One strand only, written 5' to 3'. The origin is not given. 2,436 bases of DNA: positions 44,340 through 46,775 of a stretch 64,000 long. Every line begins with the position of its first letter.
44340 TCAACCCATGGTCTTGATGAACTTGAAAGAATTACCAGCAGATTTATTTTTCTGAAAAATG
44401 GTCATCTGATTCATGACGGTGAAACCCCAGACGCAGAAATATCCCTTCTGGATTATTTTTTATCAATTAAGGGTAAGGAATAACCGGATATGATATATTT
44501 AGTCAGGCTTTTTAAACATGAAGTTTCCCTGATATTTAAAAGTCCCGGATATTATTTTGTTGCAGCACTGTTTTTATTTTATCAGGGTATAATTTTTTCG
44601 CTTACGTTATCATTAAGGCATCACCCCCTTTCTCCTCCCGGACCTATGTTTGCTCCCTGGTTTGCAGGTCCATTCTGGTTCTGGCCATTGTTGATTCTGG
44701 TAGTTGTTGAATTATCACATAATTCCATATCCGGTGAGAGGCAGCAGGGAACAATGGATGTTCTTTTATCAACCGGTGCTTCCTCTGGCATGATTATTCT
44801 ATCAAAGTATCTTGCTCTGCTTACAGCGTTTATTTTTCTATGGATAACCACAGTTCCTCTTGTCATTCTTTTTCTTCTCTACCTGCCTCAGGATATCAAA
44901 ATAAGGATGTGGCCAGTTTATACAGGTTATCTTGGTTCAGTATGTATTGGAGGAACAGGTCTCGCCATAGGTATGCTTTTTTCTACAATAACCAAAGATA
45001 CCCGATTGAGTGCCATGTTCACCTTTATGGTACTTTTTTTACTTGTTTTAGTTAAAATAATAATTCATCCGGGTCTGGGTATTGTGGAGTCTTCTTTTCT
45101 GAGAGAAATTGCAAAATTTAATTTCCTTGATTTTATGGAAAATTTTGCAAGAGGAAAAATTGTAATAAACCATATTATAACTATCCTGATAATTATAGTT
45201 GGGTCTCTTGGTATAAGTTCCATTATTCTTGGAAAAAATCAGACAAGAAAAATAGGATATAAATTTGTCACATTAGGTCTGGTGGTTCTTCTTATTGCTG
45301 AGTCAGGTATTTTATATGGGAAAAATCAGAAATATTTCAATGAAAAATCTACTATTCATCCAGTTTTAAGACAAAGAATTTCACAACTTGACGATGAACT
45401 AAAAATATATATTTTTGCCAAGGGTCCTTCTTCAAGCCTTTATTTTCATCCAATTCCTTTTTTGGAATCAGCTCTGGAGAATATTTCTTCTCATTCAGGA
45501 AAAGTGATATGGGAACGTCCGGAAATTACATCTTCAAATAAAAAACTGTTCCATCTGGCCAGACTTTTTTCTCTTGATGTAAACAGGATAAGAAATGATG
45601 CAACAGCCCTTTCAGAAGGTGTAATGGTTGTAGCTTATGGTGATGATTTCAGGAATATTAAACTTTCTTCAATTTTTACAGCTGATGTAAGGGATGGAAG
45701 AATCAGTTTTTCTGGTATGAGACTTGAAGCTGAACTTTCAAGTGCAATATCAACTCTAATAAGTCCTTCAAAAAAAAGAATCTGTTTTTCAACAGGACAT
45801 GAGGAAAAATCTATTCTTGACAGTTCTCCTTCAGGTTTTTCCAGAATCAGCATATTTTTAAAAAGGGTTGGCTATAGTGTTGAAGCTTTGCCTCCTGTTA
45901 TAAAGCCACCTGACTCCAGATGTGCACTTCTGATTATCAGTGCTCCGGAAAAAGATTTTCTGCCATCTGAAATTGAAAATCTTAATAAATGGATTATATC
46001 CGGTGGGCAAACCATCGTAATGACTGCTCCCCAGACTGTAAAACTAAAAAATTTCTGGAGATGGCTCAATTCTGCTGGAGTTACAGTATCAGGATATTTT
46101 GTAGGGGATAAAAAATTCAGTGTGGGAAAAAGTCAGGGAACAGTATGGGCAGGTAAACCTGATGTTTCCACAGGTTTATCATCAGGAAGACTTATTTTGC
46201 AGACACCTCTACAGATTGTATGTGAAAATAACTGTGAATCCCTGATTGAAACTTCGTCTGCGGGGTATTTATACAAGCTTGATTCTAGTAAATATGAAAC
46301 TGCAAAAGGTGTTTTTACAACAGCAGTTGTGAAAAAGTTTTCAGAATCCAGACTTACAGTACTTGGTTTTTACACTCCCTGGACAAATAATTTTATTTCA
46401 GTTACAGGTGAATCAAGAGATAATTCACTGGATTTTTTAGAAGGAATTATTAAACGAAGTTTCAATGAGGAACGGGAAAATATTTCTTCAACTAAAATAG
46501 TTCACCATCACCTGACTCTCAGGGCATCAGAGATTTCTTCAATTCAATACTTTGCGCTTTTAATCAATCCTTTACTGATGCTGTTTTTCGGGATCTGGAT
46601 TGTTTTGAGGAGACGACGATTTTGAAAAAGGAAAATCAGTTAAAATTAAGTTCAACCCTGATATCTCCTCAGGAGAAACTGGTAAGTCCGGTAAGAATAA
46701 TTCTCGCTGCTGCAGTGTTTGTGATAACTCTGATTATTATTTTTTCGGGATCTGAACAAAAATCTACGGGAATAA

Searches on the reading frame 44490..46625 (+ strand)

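Call 56: search_protein_families(library=pfam, proteins=[window:44490-46625:+], max_evalue=0.0001)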
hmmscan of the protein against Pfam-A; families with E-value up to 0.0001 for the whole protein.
window:44490-46625:+ (711 aa): 2 families
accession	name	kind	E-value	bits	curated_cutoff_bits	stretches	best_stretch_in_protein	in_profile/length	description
PF12679.13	ABC2_membrane_2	-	1.5e-11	44.5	27.2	1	72-201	82-211/283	ABC-2 family transporter protein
PF09822.16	ABC_transp_aux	-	1.2e-08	35.1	34.7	1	428-524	1-105/288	ABC-type uncharacterized transport system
